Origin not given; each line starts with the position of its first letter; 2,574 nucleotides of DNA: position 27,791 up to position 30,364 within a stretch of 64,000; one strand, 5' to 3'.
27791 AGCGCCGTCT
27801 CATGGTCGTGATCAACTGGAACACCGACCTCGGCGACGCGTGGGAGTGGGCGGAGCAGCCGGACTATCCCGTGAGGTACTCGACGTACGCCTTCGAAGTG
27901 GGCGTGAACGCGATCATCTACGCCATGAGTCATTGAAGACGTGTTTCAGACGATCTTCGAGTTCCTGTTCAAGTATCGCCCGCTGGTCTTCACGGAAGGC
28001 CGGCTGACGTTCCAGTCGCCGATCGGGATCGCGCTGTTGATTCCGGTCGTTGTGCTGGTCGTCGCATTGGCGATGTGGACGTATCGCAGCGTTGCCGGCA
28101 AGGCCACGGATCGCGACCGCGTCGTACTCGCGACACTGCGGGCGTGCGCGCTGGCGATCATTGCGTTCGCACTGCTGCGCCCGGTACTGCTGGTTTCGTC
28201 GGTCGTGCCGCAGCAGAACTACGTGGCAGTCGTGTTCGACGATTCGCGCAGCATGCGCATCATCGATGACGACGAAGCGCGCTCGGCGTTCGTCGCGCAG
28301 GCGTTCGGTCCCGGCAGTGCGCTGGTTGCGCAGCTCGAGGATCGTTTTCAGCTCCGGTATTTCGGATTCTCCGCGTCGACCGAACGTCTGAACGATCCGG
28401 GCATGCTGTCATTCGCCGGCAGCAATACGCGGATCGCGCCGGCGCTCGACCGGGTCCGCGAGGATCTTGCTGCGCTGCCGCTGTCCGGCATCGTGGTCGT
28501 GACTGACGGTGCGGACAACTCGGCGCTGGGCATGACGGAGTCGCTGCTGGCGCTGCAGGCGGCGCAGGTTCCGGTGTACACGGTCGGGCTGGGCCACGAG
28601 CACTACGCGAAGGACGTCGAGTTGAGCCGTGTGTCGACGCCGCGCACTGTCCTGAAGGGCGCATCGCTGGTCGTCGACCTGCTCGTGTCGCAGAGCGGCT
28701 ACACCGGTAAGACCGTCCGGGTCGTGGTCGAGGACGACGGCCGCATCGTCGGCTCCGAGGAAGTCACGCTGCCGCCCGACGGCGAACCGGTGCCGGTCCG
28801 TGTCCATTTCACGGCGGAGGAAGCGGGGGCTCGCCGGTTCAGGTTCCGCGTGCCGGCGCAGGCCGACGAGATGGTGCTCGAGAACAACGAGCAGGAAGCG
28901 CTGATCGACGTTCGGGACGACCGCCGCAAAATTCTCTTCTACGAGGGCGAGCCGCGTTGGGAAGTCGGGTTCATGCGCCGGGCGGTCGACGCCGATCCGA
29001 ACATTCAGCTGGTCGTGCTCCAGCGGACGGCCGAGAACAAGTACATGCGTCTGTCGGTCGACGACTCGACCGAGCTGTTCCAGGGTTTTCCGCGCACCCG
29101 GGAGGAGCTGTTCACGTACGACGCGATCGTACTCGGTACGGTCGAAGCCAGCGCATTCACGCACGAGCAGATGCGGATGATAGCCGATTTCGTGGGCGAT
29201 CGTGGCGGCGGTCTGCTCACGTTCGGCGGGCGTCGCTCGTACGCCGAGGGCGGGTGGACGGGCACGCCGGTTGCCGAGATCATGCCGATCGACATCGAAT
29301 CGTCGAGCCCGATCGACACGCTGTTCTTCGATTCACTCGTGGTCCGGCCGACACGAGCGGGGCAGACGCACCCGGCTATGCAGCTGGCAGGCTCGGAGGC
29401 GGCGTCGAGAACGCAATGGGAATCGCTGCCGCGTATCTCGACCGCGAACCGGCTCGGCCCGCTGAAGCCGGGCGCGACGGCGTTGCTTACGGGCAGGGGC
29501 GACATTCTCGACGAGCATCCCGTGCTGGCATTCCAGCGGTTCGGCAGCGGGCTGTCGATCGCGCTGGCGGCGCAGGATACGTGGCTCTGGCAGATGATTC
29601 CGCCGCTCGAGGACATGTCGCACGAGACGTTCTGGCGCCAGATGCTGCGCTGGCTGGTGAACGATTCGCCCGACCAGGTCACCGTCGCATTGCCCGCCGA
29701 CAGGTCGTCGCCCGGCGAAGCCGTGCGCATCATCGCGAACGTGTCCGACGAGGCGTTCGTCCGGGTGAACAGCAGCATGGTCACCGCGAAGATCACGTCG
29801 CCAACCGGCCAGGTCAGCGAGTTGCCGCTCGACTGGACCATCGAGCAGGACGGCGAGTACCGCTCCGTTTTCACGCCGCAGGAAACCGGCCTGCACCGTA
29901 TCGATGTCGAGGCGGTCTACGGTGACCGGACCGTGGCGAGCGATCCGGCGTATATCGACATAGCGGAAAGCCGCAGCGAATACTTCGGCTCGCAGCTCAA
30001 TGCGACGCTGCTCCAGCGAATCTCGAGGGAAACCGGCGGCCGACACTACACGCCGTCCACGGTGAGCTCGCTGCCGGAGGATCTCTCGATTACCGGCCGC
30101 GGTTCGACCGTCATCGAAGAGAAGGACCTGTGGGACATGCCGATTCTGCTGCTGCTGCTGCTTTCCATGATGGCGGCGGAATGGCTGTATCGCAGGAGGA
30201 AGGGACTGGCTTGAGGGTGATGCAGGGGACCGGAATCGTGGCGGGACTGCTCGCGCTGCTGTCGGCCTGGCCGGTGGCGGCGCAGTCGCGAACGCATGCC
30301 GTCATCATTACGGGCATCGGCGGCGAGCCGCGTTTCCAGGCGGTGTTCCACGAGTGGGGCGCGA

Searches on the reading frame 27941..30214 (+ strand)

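Call 80: search_protein_families(library=pfam, proteins=[window:27941-30214:+], max_evalue=0.00001)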
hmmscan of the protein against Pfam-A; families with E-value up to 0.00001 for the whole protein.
window:27941-30214:+ (757 aa): 1 family
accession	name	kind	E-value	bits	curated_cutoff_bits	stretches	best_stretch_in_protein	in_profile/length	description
PF07090.17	GATase1_like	-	6.8e-08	32.8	27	1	379-573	53-246/247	Putative glutamine amidotransferase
